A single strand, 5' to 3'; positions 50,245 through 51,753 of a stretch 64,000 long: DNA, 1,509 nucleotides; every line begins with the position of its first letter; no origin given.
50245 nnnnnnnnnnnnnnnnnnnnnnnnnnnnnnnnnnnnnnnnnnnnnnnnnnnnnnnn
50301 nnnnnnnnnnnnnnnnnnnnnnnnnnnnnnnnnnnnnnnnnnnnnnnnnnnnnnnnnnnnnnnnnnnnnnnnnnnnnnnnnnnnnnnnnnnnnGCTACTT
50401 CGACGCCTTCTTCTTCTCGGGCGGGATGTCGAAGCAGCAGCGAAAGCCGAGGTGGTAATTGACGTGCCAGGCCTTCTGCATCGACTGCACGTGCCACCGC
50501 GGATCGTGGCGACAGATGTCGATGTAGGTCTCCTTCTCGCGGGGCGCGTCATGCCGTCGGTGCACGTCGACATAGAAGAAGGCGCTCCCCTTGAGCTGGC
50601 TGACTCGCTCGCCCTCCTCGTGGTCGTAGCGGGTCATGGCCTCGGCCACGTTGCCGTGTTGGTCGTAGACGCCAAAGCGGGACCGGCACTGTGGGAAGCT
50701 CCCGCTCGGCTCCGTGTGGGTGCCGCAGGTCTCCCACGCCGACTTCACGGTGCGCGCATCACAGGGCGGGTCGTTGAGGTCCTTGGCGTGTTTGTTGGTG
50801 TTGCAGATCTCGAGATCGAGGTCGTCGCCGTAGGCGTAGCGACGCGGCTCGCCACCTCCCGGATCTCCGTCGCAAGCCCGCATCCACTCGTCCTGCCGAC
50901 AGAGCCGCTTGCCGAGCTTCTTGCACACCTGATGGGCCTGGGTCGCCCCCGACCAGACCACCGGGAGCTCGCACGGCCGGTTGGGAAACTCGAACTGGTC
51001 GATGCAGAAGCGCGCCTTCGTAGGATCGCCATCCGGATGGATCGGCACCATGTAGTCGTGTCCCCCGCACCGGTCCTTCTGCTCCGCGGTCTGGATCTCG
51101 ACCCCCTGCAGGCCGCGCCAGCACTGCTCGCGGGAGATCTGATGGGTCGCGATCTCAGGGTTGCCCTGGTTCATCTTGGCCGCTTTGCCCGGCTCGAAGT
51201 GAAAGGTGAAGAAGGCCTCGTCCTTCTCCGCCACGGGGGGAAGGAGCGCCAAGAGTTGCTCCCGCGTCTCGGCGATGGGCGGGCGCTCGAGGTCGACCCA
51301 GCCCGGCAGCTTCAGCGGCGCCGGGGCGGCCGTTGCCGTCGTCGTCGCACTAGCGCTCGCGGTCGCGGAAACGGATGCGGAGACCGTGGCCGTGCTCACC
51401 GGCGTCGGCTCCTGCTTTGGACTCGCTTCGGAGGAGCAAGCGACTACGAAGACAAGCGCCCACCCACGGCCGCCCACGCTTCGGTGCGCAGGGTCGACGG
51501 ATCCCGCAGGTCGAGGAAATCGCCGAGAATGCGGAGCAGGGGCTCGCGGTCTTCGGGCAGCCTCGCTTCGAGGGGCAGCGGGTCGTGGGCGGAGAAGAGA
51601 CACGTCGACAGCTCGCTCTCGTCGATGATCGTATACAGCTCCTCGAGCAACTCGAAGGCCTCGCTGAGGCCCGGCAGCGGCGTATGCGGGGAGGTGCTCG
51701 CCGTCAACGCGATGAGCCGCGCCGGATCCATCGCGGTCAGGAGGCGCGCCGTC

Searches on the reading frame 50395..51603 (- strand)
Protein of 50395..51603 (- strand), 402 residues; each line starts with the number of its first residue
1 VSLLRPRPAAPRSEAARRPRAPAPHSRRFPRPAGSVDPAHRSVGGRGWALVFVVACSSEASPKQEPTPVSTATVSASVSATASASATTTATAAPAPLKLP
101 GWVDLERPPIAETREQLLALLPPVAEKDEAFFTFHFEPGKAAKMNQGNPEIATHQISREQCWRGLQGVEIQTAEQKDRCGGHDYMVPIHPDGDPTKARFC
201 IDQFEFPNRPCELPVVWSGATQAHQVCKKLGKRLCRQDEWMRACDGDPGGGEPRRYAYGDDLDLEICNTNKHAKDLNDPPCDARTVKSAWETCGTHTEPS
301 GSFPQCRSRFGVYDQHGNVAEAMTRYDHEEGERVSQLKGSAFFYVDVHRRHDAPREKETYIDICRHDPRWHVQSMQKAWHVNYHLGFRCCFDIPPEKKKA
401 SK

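Call 103: search_protein_families(library=pfam, proteins=[window:50395-51603:-], max_evalue=0.001)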
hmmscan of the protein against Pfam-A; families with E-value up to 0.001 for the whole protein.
window:50395-51603:- (402 aa): 1 family
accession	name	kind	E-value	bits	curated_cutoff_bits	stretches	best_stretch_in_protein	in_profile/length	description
PF03781.23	FGE-sulfatase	-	1.5e-10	41.6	23.3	1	212-389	90-253/255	Sulfatase-modifying factor enzyme 1-like domain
